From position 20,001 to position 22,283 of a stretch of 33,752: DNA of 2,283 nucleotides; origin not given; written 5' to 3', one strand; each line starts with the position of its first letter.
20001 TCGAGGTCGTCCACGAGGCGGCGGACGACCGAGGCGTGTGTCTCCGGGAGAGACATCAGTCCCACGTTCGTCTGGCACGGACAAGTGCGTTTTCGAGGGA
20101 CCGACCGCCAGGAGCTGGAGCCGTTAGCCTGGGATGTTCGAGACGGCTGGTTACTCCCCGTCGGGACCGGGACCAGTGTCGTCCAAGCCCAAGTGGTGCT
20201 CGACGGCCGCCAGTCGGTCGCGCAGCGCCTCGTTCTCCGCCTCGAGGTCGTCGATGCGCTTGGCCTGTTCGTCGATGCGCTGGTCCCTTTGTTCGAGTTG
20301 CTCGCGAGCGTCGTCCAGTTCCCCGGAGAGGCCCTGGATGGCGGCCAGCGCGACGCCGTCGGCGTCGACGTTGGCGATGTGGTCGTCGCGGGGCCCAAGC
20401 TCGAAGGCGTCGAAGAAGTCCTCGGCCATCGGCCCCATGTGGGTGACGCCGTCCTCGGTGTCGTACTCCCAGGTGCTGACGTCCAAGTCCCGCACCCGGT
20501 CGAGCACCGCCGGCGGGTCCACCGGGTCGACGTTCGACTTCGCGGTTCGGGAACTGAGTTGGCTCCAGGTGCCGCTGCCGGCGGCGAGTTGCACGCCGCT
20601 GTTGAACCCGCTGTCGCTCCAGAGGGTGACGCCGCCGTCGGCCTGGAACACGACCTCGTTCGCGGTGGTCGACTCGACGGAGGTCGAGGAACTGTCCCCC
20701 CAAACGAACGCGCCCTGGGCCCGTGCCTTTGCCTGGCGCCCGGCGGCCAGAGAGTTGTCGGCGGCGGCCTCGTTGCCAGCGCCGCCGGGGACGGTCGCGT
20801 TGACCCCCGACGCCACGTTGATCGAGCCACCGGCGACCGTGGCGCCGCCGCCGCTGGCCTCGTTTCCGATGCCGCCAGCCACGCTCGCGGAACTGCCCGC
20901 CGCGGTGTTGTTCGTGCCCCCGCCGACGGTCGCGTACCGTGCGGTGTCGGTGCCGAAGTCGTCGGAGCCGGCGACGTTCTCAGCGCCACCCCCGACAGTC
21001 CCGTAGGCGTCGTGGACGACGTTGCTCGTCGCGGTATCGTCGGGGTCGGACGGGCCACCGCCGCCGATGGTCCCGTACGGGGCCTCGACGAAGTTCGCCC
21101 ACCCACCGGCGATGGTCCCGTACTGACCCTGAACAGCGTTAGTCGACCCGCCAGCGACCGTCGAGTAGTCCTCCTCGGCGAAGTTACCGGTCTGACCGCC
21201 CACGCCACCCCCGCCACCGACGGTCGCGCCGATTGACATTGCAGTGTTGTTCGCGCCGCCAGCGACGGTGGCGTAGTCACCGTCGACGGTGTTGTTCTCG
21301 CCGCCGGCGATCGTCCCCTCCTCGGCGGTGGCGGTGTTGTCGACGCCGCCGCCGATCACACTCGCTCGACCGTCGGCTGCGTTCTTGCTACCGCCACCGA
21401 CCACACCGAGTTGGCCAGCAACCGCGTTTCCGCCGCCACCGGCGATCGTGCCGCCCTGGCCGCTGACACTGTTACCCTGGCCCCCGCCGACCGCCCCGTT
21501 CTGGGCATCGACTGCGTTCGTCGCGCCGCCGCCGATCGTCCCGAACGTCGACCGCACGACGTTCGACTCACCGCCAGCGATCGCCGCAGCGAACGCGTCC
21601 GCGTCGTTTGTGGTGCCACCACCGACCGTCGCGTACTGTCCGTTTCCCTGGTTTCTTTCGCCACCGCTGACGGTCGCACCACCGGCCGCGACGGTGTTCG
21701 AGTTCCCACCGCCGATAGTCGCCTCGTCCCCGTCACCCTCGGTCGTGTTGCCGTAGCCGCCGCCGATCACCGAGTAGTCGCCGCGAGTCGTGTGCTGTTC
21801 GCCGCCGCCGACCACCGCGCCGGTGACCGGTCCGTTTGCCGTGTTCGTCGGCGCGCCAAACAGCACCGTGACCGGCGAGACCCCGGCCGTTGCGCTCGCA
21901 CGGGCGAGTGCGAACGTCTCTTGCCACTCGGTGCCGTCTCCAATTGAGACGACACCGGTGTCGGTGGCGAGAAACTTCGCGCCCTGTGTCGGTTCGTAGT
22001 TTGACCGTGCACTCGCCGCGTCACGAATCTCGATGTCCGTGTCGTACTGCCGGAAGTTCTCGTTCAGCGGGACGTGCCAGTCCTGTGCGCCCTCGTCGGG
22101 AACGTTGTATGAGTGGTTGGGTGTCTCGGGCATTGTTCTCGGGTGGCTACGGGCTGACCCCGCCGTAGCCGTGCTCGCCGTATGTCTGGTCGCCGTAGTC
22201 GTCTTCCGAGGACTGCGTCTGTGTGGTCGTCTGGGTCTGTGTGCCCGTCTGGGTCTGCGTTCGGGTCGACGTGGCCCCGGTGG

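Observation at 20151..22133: Stand-alone virus-tail-fibre-like protein with S74-type self-cleaving chaperone and no virion genes around it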

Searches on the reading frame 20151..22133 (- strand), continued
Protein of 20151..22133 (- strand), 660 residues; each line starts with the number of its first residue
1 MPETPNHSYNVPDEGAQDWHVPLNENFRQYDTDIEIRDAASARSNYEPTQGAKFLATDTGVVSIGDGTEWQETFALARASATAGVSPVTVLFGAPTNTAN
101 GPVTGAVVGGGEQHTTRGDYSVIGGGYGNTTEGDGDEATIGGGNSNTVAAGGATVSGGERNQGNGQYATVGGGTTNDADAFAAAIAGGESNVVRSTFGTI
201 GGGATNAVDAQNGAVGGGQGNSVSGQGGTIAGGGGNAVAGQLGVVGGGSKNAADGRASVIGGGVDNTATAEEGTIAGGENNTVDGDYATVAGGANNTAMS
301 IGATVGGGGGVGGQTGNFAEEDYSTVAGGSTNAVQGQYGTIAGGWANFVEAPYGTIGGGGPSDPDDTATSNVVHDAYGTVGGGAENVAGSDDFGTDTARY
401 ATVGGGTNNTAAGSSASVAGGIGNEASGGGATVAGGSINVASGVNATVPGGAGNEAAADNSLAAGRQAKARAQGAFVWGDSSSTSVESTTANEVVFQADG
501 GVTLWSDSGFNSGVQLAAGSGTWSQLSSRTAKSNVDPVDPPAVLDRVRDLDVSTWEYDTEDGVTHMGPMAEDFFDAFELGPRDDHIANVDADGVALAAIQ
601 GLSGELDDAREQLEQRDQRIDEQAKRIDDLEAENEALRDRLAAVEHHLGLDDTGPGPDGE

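Call 13: find_encoding_contigs(protein=P0021, flank=10000, max_places=3)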
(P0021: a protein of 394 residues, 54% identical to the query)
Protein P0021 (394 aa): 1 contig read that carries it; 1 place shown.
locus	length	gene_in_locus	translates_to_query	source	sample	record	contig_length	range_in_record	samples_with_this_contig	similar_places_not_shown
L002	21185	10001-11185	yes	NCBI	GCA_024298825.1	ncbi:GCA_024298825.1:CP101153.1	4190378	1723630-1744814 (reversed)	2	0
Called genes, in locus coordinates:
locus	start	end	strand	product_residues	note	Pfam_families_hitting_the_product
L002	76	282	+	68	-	-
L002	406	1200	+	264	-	PF13489:Methyltransf_23, PF01209:Ubie_methyltran, PF01728:FtsJ (faint), PF07021:MetW, PF13847:Methyltransf_31, PF08241:Methyltransf_11, PF08242:Methyltransf_12, PF13649:Methyltransf_25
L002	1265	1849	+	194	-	PF02525:Flavodoxin_2 (weak), PF03358:FMN_red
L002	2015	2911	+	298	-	-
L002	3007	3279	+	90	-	PF25213:HVO_A0261_N, PF01022:HTH_5, PF24033:DUF7342 (weak), PF12840:HTH_20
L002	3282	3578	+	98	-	PF26119:DUF8036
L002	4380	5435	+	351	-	PF22082:TtuA_LIM_N, PF01171:ATP_bind_3, PF03054:tRNA_Me_trans (weak)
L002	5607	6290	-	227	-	PF23365:DUF7090, PF24336:DUF7504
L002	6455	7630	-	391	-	PF00091:Tubulin, PF12327:FtsZ_C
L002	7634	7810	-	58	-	PF01402:RHH_1, PF23434:DUF7120 (weak)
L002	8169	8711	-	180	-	PF01402:RHH_1 (faint), PF24252:CdrL_M, PF17032:Zn_ribbon_15 (faint), PF12773:DZR, PF13240:Zn_Ribbon_1 (faint), PF13248:Zn_ribbon_3 (faint)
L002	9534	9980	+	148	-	-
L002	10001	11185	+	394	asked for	-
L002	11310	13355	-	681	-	PF13188:PAS_8 (faint), PF00989:PAS, PF08448:PAS_4, PF13426:PAS_9, PF13185:GAF_2, PF01590:GAF, PF15915:BAT, PF04967:HTH_10, +1 more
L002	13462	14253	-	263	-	PF00561:Abhydrolase_1 (faint), PF12697:Abhydrolase_6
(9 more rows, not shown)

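Call 17: search_dna_similar(query=window:20151-22133:-, collection=phages, mode=protein, max_evalue=0.001, max_rows=30)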
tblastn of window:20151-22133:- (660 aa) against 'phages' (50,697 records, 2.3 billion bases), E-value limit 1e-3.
No match.
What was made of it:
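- Closest known: Phage tailspikes and fibres with a C-terminal S74 intramolecular chaperone. Different: No detectable match in 50,697 phage genomes (call 17).
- tblastn of the fibre against 50,697 phage genomes found nothing (call 17).
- Tried and rejected: The fibre against 50,697 phage genomes gave no match (call 17).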

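Call 18: find_encoding_contigs(protein=P0029, flank=10000, max_places=3)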
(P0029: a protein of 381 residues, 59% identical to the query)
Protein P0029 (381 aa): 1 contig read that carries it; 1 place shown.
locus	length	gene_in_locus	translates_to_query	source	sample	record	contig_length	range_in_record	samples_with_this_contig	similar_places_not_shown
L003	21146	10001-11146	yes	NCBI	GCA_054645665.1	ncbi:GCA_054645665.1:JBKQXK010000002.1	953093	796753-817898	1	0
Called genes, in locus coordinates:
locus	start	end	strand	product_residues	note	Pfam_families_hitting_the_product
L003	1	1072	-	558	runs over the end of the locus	PF00118:Cpn60_TCP1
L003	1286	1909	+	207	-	PF00072:Response_reg (weak), PF08663:HalX (weak)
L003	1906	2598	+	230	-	PF23365:DUF7090, PF24336:DUF7504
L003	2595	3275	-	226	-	PF04199:Cyclase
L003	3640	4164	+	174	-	-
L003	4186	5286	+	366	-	PF13884:Peptidase_S74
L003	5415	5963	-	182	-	PF00013:KH_1 (weak), PF22675:KH-I_KHDC4-BBP (faint), PF21800:KH_KRR1_2nd, PF22891:KH_PNO1_2nd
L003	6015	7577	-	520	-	PF00989:PAS (faint), PF08448:PAS_4 (weak), PF13426:PAS_9 (weak), PF13185:GAF_2, PF15915:BAT, PF04967:HTH_10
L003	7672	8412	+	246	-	PF00127:Copper-bind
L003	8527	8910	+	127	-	-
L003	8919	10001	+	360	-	-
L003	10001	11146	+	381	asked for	PF13884:Peptidase_S74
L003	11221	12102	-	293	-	PF01636:APH (faint), PF01163:RIO1, PF03109:ABC1 (weak)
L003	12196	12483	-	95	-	PF01176:eIF-1a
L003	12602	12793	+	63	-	PF24282:DUF7470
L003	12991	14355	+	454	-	PF07790:Pilin_N (weak)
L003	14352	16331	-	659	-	PF04312:DUF460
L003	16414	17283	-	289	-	PF02567:PhzC-PhzF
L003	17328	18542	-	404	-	PF07690:MFS_1, PF13347:MFS_2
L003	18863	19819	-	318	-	PF23023:Anti-Pycsar_Apyc1, PF00753:Lactamase_B, PF12706:Lactamase_B_2, PF00296:Bac_luciferase (weak), PF12706:Lactamase_B_2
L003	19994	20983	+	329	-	-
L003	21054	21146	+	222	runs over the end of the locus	PF02254:TrkA_N, PF02558:ApbA (weak), PF02080:TrkA_C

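Call 19: find_encoding_contigs(protein=P0025, flank=10000, max_places=3)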
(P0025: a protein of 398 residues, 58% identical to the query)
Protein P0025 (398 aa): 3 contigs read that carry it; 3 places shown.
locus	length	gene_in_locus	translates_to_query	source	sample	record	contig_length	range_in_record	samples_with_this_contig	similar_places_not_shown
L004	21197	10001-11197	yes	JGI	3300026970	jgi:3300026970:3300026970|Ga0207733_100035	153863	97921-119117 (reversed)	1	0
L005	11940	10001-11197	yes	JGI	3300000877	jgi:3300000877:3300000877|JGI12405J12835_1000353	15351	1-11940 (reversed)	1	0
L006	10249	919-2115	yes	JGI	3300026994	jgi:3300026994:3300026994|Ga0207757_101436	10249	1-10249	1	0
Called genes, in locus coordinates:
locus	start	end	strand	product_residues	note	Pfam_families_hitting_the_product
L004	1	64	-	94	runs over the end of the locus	PF18478:PIN_10 (weak), PF18480:DUF5615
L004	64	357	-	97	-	PF04255:DUF433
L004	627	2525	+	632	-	PF00072:Response_reg, PF00989:PAS, PF08448:PAS_4, PF13426:PAS_9, PF08447:PAS_3, PF13185:GAF_2, PF13492:GAF_3, PF00512:HisKA, +2 more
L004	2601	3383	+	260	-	PF00198:2-oxoacid_dh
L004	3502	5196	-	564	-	-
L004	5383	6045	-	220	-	PF04199:Cyclase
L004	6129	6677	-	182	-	PF00013:KH_1, PF22675:KH-I_KHDC4-BBP (faint), PF21800:KH_KRR1_2nd, PF22891:KH_PNO1_2nd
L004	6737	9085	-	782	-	PF00989:PAS, PF08448:PAS_4, PF13426:PAS_9, PF00989:PAS, PF08448:PAS_4, PF08447:PAS_3, PF13426:PAS_9, PF01590:GAF, +6 more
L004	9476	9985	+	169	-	-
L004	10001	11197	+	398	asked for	PF13884:Peptidase_S74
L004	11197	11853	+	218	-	-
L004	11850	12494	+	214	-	PF00583:Acetyltransf_1 (weak)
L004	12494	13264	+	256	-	PF20127:DUF6517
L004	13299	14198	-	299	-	PF01636:APH (faint), PF01163:RIO1, PF03109:ABC1 (weak)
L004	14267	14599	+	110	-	-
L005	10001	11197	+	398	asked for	PF13884:Peptidase_S74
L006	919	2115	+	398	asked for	PF13884:Peptidase_S74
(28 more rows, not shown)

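Call 34: search_protein_families(library=pfam, proteins=[L003:8919-10001:+], max_evalue=0.01)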
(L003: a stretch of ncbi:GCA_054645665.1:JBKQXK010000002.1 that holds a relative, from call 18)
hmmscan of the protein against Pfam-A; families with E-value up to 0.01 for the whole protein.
L003:8919-10001:+ (360 aa): 0 families

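Call 64: predict_structure(alignment_id=A3)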
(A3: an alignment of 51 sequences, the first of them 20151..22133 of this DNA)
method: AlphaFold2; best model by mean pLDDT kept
length: 660 residues; sequences in the alignment: 51
mean_pLDDT: 67.0   pTM: 0.46
mean pLDDT of the five models: 67.0, 66.7, 65.9, 65.5, 65.0
residues with pLDDT >= 90: 131; 70-90: 197; 50-70: 167; < 50: 165
segments of 3 or more residues with pLDDT < 50: 1-10, 75-85, 114-187, 213-259, 583-586, 654-660
pLDDT, mean of each block of 10 residues (from residue 1): 43 55 55 78 92 85 90 56 47 61 61 44 32 35 33 33 39 44 50 70 67 42 32 28 26 35 65 73 79 78 69 65 76 77 70 61 56 56 60 61 81 89 93 96 97 98 98 98 96 95 86 85 66 71 83 64 57 72 49 77 88 92 92 90 81 49
secondary structure, 60 per line:
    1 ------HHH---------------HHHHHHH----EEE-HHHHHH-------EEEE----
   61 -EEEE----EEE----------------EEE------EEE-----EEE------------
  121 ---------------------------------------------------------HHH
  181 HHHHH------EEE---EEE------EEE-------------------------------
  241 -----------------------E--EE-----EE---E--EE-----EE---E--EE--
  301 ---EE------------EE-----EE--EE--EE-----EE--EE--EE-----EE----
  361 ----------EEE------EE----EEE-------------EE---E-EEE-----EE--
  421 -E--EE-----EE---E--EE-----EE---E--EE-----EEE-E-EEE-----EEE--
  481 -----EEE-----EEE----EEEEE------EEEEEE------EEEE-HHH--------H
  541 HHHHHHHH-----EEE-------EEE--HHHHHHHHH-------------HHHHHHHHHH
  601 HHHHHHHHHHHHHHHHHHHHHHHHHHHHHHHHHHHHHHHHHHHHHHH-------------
elements in order: H25-31 E36-38 H40-45 E53-56 E62-65 E70-72 E89-91 E98-100 E106-108 H178-185 E192-194 E198-200 E207-209 E371-373 E386-388 E409-411 E462-464 E468-470 E476-478 E486-488 E494-496 E501-505 E512-517 E524-527 H540-548 E554-556 E564-566 H569-577 H591-647

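Call 67: fold_search(model_id=the predicted structure, library=pdb)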
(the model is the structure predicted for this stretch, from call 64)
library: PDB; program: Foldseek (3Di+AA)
matches with E <= 10: 46; with E <= 0.001: 0
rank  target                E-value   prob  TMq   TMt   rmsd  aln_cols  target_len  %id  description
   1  3ntn_B                4.6e-02  0.93  0.11  0.30  14.4       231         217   21  Crystal Structure of UspA1 head and neck domain from Moraxella catarrhalis (released 2011-07-06)
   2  3pr7_A                4.6e-02  0.54  0.14  0.23  13.3       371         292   15  Multi-functional and mechanosensitive receptor binding activity of the Moraxella catarrhalis adhesin UspA1 (released 2011-09-07)
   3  3ntn_A                9.8e-02  0.28  0.10  0.22  14.9       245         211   18  Crystal Structure of UspA1 head and neck domain from Moraxella catarrhalis (released 2011-07-06)
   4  1hv9_A                3.0e-01  0.21  0.09  0.13  12.5       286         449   10  STRUCTURE OF E. COLI GLMU: ANALYSIS OF PYROPHOSPHORYLASE AND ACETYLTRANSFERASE ACTIVE SITES (released 2001-02-21)
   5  2z8x                  3.0e-01  0.06  0.08  0.08  19.4       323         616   13  Crystal structure of extracellular lipase from Pseudomonas sp. MIS38 (released 2007-10-30)
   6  3s6l_E                4.6e-01  0.80  0.08  0.30   7.8       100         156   28  Crystal structure of a YadA-like head domain of the trimeric autotransporter adhesin BoaA from Burkholderia pseudomall (released 2011-06-22)
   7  3wp8                  5.0e-01  0.35  0.12  0.22  14.4       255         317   16  Acinetobacter sp. Tol 5 AtaA C-terminal Ylhead fused to GCN4 adaptors (Chead) (released 2015-03-04)
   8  3s6l_D                5.5e-01  0.25  0.10  0.28  10.1       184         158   20  Crystal structure of a YadA-like head domain of the trimeric autotransporter adhesin BoaA from Burkholderia pseudomall (released 2011-06-22)
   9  3s6l_B                5.8e-01  0.84  0.09  0.33   6.7        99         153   27  Crystal structure of a YadA-like head domain of the trimeric autotransporter adhesin BoaA from Burkholderia pseudomall (released 2011-06-22)
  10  3ult_A                7.7e-01  0.47  0.08  0.37   9.4       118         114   22  Crystal structure of an ice-binding protein from the perennial ryegrass, Lolium perenne (released 2012-02-15)
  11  3s6l_A                8.9e-01  0.41  0.09  0.28   9.5       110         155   25  Crystal structure of a YadA-like head domain of the trimeric autotransporter adhesin BoaA from Burkholderia pseudomall (released 2011-06-22)
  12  4aa7_A                1.2e+00  0.08  0.09  0.22  13.3       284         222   12  E.coli GlmU in complex with an antibacterial inhibitor (released 2012-08-15)
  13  2oi6_A                1.3e+00  0.12  0.10  0.14  13.8       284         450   10  E. coli GlmU- Complex with UDP-GlcNAc, CoA and GlcN-1-PO4 (released 2007-06-19)
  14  5vmk_A                1.5e+00  0.06  0.09  0.12  11.8       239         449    9  Crystal structure of a bifunctional GlmU UDP-N-acetylglucosamine diphosphorylase/glucosamine-1- phosphate N-acetyltran (released 2017-05-24)
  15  1hv9_B                1.7e+00  0.09  0.09  0.13  13.3       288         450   10  STRUCTURE OF E. COLI GLMU: ANALYSIS OF PYROPHOSPHORYLASE AND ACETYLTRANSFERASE ACTIVE SITES (released 2001-02-21)
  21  7dc3_A                2.7e+00  0.91  0.13  0.53   6.1       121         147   14  Crystal structure of the MyRF ICA domain (released 2021-08-25)
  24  7dc3_C                2.9e+00  0.77  0.13  0.50   5.3       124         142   16  Crystal structure of the MyRF ICA domain (released 2021-08-25)
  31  7dc3_B                4.8e+00  0.60  0.13  0.50   7.0       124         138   16  Crystal structure of the MyRF ICA domain (released 2021-08-25)
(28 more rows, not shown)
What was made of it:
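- On Trimeric autotransporter adhesin (YadA family): Foldseek UspA1/BoaA (call 67).
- Closest known: MYRF transcription factor. Same: The MyRF ICA structure is among the fold hits (call 67).
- Fold hits are UspA1, BoaA and the MyRF ICA domain (call 67).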

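Call 90: find_encoding_contigs(protein=P0048, flank=5000, max_places=2)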
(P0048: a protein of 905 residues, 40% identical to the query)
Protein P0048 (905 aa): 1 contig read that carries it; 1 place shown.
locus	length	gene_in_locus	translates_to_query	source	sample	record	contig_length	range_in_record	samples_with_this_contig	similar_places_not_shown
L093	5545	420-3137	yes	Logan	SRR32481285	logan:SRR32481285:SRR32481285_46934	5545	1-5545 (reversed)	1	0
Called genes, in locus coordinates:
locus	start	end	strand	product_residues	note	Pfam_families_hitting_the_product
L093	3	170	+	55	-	?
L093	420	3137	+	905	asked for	PF13884:Peptidase_S74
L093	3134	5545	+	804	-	?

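Call 91: find_encoding_contigs(protein=P0015, flank=5000, max_places=2)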
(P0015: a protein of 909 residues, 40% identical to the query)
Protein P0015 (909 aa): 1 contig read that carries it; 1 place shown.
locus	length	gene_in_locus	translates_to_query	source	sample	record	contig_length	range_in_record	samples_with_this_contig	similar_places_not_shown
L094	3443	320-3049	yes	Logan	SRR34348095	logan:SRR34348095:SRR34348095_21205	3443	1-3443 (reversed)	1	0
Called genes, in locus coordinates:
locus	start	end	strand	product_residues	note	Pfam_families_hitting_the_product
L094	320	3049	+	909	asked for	PF13884:Peptidase_S74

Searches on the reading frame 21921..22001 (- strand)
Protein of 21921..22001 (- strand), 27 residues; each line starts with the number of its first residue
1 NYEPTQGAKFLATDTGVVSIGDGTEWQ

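Call 87: find_related_loci(query=A7, collection=viral_contigs, flank=8000)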
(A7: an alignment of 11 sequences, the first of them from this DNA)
Query A7 (27 aa) in viral_contigs; peptide patterns used: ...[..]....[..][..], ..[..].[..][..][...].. (x = any residue, [..] = any of these).
123 stretches matched a pattern; 3 encode a relative of the query (tblastn E <= 1e-3); 3 distinct loci.
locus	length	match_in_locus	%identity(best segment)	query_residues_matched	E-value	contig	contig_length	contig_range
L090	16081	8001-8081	56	1-27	1e-8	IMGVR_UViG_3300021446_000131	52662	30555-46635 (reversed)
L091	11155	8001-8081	59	1-27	3e-8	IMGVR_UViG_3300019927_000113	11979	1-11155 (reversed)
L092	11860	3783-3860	58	1-26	1e-7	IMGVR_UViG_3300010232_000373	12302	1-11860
